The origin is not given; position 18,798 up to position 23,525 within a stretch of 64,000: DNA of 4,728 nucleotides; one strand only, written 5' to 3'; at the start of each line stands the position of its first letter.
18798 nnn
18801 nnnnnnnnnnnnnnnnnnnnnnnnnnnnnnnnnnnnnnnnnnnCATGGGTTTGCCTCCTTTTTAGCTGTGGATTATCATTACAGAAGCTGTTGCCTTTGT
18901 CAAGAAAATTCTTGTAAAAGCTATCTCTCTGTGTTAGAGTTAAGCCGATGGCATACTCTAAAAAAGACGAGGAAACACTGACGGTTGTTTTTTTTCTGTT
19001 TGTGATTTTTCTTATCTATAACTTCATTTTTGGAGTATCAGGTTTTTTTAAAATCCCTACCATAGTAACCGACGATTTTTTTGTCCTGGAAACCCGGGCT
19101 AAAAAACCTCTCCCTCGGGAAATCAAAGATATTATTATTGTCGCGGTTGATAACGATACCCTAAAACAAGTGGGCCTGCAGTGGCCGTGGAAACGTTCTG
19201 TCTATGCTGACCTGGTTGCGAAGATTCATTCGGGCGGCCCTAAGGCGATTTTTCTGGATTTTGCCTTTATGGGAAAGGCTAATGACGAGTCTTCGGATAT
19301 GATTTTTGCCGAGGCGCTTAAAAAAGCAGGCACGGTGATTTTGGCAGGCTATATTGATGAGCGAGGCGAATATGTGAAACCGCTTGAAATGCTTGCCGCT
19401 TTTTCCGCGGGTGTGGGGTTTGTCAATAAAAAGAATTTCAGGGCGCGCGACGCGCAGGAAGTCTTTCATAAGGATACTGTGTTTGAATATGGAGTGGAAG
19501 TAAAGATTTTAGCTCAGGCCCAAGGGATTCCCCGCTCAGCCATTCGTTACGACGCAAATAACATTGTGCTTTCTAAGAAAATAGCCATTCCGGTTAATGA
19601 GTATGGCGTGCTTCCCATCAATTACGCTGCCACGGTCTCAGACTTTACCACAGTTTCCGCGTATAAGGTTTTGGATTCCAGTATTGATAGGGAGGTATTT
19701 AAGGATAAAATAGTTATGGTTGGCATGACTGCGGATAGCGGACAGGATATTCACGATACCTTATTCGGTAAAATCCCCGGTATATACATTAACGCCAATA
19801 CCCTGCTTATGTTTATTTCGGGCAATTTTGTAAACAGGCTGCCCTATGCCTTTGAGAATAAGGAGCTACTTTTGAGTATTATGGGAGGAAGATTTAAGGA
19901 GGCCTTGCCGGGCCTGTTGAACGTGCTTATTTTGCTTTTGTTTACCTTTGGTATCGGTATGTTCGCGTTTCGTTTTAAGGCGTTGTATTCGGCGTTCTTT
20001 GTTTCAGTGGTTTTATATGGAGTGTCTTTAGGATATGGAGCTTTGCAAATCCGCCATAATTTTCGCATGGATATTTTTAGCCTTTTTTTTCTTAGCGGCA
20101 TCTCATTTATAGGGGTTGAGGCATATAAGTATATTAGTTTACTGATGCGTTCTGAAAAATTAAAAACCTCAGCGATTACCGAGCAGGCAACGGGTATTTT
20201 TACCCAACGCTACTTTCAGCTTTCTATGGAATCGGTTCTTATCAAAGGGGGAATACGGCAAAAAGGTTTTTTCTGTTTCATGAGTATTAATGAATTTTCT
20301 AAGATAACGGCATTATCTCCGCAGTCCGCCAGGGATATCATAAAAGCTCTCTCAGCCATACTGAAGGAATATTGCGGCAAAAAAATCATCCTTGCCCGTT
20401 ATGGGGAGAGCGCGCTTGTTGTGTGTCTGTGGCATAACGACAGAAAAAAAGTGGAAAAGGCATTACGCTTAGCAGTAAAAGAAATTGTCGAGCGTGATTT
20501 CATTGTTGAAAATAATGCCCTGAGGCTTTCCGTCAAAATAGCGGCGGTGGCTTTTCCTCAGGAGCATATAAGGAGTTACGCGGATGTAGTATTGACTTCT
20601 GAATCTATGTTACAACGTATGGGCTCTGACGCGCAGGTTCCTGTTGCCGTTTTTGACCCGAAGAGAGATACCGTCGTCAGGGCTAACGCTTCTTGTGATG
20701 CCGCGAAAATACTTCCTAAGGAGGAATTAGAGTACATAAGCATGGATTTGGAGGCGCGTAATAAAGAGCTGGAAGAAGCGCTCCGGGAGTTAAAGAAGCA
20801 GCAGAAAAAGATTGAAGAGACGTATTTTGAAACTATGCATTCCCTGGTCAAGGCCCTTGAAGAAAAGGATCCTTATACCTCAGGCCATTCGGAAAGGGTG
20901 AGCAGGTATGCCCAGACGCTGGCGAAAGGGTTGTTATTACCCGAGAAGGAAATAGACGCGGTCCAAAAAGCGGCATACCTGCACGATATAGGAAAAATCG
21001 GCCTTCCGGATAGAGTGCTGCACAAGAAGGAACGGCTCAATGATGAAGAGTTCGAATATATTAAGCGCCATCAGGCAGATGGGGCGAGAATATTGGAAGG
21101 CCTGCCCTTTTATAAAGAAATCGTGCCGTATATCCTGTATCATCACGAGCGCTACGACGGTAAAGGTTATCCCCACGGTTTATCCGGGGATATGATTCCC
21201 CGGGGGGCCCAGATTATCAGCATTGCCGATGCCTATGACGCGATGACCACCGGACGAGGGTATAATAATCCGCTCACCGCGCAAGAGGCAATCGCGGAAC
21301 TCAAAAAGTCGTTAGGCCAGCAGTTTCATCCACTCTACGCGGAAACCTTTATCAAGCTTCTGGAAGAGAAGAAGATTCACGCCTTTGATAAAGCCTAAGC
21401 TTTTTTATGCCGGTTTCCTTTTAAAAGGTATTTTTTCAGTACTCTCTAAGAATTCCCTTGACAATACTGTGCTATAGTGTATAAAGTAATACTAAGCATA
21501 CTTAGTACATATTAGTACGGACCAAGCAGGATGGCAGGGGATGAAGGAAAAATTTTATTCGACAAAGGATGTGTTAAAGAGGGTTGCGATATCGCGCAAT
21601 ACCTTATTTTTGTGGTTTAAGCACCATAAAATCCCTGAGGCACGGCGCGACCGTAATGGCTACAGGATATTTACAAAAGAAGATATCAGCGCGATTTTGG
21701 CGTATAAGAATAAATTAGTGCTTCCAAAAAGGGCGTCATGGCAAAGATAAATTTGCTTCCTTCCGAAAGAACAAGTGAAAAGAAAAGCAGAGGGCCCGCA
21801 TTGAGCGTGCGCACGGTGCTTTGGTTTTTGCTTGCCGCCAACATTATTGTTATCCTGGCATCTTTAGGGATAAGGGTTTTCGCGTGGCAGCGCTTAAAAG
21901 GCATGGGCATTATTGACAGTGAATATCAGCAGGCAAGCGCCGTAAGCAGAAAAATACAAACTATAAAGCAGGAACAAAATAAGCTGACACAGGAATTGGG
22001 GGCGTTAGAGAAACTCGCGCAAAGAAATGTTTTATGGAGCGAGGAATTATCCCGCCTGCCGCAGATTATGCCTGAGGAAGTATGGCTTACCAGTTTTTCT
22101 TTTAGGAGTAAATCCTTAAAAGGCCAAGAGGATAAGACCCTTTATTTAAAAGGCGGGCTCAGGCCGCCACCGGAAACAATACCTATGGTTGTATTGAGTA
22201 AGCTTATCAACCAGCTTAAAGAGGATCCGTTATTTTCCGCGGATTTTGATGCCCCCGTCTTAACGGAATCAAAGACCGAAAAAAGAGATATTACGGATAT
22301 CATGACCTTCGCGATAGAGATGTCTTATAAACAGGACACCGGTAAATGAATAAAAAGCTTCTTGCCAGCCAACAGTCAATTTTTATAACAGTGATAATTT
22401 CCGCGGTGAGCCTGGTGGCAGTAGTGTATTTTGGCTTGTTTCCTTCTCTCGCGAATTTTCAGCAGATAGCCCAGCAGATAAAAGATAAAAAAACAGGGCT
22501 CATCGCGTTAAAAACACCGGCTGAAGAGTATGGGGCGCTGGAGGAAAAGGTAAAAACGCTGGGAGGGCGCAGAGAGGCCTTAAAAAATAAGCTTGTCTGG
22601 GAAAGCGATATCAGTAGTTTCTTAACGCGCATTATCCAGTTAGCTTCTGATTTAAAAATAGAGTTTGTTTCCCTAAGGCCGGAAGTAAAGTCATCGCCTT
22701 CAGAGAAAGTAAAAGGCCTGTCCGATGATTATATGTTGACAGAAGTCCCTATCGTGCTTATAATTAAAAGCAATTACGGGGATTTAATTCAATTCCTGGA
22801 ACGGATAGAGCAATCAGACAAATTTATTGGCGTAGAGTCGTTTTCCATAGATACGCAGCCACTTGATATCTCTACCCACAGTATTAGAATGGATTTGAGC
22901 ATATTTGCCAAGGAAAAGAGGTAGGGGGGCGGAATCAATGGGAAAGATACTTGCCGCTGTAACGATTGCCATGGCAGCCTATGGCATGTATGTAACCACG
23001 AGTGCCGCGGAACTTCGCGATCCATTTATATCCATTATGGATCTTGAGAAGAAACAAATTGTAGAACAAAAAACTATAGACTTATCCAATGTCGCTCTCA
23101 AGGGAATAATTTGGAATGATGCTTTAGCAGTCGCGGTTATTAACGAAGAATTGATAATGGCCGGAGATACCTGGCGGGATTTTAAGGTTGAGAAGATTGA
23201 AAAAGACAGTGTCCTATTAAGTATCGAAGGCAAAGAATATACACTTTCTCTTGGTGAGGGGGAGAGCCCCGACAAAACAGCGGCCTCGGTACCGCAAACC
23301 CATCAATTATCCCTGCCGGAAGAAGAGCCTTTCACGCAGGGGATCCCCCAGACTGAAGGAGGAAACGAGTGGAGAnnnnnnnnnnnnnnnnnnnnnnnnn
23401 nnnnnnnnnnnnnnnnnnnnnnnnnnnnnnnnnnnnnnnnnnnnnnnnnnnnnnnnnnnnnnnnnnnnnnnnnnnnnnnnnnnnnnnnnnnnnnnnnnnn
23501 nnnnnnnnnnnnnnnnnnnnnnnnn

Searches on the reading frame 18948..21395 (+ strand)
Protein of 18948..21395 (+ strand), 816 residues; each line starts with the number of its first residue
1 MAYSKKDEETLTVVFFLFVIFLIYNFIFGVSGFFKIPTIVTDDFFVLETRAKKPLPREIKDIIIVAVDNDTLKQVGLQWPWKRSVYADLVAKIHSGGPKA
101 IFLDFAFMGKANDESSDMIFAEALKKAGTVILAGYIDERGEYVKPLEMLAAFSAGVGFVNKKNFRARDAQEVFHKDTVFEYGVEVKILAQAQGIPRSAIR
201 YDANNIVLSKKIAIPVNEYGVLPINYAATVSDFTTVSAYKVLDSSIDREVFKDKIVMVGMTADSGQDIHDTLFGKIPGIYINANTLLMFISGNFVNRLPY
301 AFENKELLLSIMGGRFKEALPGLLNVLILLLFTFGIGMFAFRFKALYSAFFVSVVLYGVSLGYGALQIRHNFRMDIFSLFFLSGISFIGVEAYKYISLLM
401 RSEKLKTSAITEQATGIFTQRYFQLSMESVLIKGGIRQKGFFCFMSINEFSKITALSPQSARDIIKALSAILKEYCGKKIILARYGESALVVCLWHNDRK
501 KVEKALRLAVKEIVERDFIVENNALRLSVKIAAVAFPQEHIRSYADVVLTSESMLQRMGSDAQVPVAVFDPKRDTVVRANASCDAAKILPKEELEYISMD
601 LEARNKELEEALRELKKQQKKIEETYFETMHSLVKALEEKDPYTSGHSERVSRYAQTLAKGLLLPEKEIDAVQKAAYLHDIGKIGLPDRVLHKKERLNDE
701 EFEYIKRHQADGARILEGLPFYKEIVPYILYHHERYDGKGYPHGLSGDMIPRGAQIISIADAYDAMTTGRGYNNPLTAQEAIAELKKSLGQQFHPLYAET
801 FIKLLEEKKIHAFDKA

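Call 5: search_protein_families(library=pfam, proteins=[window:18948-21395:+], max_evalue=0.01)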
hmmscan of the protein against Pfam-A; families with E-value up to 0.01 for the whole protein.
window:18948-21395:+ (816 aa): 4 families
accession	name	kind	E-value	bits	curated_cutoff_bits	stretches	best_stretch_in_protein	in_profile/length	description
PF13487.12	HD_5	-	8.7e-42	143.2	27.2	1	633-793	3-166/170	HD domain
PF05226.16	CHASE2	-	3.6e-38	132.1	26.3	1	26-299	7-232/257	CHASE2 domain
PF01966.28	HD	-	2.1e-20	73.6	22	1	645-766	2-116/116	HD domain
PF00990.26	GGDEF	-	7.3e-06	26.3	23.8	1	411-558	3-154/161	Diguanylate cyclase, GGDEF domain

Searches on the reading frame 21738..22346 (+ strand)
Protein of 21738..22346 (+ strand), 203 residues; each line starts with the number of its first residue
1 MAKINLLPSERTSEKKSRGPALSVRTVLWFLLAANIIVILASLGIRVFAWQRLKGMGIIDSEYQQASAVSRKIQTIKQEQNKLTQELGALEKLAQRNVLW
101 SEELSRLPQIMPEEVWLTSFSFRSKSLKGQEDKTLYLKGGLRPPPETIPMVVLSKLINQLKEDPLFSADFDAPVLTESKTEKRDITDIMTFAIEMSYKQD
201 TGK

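Call 5: search_protein_families(library=pfam, proteins=[window:21738-22346:+], max_evalue=0.01)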
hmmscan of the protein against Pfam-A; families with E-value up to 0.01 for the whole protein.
window:21738-22346:+ (203 aa): 1 family
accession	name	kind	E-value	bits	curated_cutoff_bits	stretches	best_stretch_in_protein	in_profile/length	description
PF05137.18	PilN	-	0.0002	21.8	22.8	0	104-127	3-26/78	Fimbrial assembly protein (PilN)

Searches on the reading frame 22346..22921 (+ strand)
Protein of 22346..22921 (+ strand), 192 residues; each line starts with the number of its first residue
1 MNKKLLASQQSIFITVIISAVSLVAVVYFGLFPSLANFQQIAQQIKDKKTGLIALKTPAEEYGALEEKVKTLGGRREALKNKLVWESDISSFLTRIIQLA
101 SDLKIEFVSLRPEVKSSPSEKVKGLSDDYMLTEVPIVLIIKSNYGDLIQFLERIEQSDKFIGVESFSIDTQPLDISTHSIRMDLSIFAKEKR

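Call 5: search_protein_families(library=pfam, proteins=[window:22346-22921:+], max_evalue=0.01)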
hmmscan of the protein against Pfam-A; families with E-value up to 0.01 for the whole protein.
window:22346-22921:+ (192 aa): 1 family
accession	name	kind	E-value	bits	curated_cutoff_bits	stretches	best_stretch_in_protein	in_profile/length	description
PF04350.18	PilO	-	1.4e-06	29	22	1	40-183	3-135/145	Pilus assembly protein, PilO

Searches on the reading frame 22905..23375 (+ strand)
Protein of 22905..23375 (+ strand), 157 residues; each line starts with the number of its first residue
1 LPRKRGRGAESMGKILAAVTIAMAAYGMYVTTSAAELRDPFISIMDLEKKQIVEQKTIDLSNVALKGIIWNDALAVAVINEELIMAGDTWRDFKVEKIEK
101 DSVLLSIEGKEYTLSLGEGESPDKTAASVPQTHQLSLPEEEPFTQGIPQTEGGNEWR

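Call 5: search_protein_families(library=pfam, proteins=[window:22905-23375:+], max_evalue=0.01)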
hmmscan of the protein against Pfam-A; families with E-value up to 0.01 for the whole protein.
window:22905-23375:+ (157 aa): 1 family
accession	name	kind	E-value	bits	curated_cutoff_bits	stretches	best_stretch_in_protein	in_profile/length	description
PF16537.11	T2SSB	-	0.0016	18.5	28.4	1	77-114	20-58/60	Type II secretion system protein B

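Call 43: search_protein_families(library=ncbifam, proteins=[window:22905-23375:+], max_evalue=0.01)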
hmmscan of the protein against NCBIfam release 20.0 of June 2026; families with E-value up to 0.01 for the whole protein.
window:22905-23375:+ (157 aa): 2 families
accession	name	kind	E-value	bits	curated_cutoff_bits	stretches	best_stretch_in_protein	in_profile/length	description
NF041515.1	GspC_delta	equivalog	0.001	18.9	150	1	72-134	114-181/311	type II secretion system protein GspC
TIGR01713.1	typeII_sec_gspC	equivalog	0.0029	17.2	101.6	1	48-136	69-166/259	type II secretion system protein GspC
